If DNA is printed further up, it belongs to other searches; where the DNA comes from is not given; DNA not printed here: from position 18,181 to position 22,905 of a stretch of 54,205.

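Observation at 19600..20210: PolC retains the exonuclease insert but has lost the DEDDh proofreading motifs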

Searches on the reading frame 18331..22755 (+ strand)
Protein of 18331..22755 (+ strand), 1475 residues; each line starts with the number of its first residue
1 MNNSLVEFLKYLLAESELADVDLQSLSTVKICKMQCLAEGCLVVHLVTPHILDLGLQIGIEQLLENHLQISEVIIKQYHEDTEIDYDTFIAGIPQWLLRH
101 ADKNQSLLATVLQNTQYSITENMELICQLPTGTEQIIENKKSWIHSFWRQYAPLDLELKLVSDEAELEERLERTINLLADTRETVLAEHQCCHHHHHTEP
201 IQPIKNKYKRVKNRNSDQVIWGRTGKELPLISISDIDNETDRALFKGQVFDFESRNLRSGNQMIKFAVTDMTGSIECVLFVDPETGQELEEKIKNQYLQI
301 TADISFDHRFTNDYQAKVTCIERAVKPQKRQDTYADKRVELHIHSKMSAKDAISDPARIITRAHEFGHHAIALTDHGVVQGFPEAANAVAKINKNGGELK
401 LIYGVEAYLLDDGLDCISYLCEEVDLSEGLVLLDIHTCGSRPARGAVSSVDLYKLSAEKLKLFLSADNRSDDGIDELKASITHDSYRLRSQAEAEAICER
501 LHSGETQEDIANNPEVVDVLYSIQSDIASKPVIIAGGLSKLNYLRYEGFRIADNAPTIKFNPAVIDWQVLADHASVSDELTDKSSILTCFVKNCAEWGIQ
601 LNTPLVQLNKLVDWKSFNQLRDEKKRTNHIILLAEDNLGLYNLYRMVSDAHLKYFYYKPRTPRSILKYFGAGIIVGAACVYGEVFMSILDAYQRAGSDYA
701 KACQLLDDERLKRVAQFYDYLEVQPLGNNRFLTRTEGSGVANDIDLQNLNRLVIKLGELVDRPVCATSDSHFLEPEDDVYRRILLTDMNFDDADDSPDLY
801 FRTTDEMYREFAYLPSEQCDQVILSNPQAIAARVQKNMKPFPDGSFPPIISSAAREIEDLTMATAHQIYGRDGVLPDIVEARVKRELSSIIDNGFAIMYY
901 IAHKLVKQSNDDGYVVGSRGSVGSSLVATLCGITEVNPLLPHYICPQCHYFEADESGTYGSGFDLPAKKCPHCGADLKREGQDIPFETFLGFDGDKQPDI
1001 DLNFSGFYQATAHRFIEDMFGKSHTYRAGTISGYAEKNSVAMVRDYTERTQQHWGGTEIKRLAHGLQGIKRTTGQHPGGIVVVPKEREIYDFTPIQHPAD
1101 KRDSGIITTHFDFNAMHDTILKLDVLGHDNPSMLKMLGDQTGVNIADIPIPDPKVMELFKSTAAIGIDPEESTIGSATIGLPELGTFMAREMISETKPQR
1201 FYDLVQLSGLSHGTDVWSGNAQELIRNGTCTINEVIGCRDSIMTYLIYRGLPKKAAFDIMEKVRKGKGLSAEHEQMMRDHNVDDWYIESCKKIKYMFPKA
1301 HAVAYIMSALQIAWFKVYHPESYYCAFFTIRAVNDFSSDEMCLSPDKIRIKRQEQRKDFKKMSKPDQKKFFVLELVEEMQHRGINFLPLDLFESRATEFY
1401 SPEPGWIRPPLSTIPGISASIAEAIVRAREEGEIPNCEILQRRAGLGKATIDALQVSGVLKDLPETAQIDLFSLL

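Call 3: search_protein_families(library=pfam, proteins=[window:18331-22755:+], max_evalue=1)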
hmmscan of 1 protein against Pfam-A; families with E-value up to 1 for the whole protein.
window:18331-22755:+ (1475 aa): 8 families
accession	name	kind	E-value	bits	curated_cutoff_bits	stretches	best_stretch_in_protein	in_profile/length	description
PF07733.18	DNA_pol3_alpha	-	3.1e-54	184.7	23.9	2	856-1043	2-150/260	Bacterial DNA polymerase III alpha NTPase domain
PF02811.25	PHP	-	1.4e-26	94.2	26.4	2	340-483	1-94/164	PHP domain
PF17657.6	DNA_pol3_finger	-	4.2e-23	81.9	22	1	1132-1275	3-156/166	Bacterial DNA polymerase III alpha subunit finger domain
PF14579.12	HHH_6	-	1.6e-07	31.8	25.6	1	1383-1464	1-84/90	Helix-hairpin-helix motif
PF01336.31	tRNA_anti-codon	-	2.9e-05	24.4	27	1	246-321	4-72/75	OB-fold nucleic acid binding domain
PF12836.13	HHH_3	-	4.7e-05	23.8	27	1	1411-1454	16-60/65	Helix-hairpin-helix motif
PF09723.15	Zn_ribbon_8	-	0.12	12.8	34.4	1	943-979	6-39/41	Zinc ribbon domain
PF14149.11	YhfH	-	0.15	12.4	27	1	965-977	11-23/37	YhfH-like protein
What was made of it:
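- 20821..22755 (+): Polymerase core, Cys4 zinc finger (aa 945-974), palm PDIDLNF (998) and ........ (1122), fingers, HhH, and C-terminal clamp motif QIDLF (1468). Pfam PF07733, PF17657, PF14579 (call 3).
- On PolC-type DNA polymerase III alpha (NCBIfam NF001688 / TIGR01405): Pfam domains (call 3).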

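Call 4: search_protein_families(library=ncbifam, proteins=[window:18331-22755:+], max_evalue=0.01)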
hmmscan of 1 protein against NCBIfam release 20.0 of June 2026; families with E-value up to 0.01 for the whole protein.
window:18331-22755:+ (1475 aa): 17 families
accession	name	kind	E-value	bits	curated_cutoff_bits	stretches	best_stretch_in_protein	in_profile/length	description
NF001688.0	PRK00448.1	equivalog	0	1350.8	873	1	23-1472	22-1444/1445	PolC-type DNA polymerase III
TIGR01405.1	polC_Gram_pos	equivalog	0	1229.7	1043.45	1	235-1472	2-1211/1211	DNA polymerase III subunit alpha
TIGR00594.1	polc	superfamily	1.4e-56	192.2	434.35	4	589-939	47-381/1022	DNA polymerase III subunit alpha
NF004226.0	PRK05673.1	equivalog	1.3e-52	178.9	1002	4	589-939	52-384/1146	DNA polymerase III subunit alpha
NF005298.0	PRK06826.1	equivalog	5.8e-52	176.6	1260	4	615-939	74-379/1151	DNA polymerase III subunit alpha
NF004225.0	PRK05672.1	subfamily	7.2e-33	113.7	939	4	796-939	235-373/1047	error-prone DNA polymerase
NF005617.0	PRK07374.1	equivalog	1.1e-28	99.8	1653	2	590-939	50-390/1170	DNA polymerase III subunit alpha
NF007079.0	PRK09532.1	equivalog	2.7e-22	78.8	1525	2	622-939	77-388/876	DNA polymerase III subunit alpha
NF005377.0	PRK06920.1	equivalog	5.2e-21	74.2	1806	1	620-940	70-365/1108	DNA polymerase III subunit alpha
NF005516.0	PRK07135.1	equivalog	1.3e-15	56.7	1084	2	877-939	251-314/974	DNA polymerase III DnaE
NF005582.0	PRK07279.1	equivalog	2.6e-15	55.6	1279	2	873-939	254-321/1033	DNA polymerase III subunit alpha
NF004550.0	PRK05898.1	equivalog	1.6e-09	36.6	1182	1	867-939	242-315/971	DNA polymerase III subunit alpha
NF041577.1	nside_bi_sphtase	equivalog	8.8e-08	31.6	400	1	338-406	3-64/276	3',5'-nucleoside bisphosphate phosphatase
NF047791.1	RNaseRnm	equivalog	2.1e-07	30.5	375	1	342-407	4-66/275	RNase RNM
NF005928.0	PRK07945.1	equivalog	4.9e-06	26.1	250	1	329-426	90-195/337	PHP domain-containing protein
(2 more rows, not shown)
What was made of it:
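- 18331..22758 (+): polC, 1475 aa, PolC-type DNA polymerase III alpha. Its start overlaps the ispG stop. NCBIfam NF001688 1350.8 bits and TIGR01405 1229.7 bits (call 4).
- On PolC-type DNA polymerase III alpha (NCBIfam NF001688 / TIGR01405): 1350.8 bits vs cutoff 873, and 1229.7 vs 1043.45 (call 4)
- Checked: It scores as a PolC equivalog: NF001688 1350.8 bits against a cutoff of 873, and TIGR01405 1229.7 bits (call 4).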
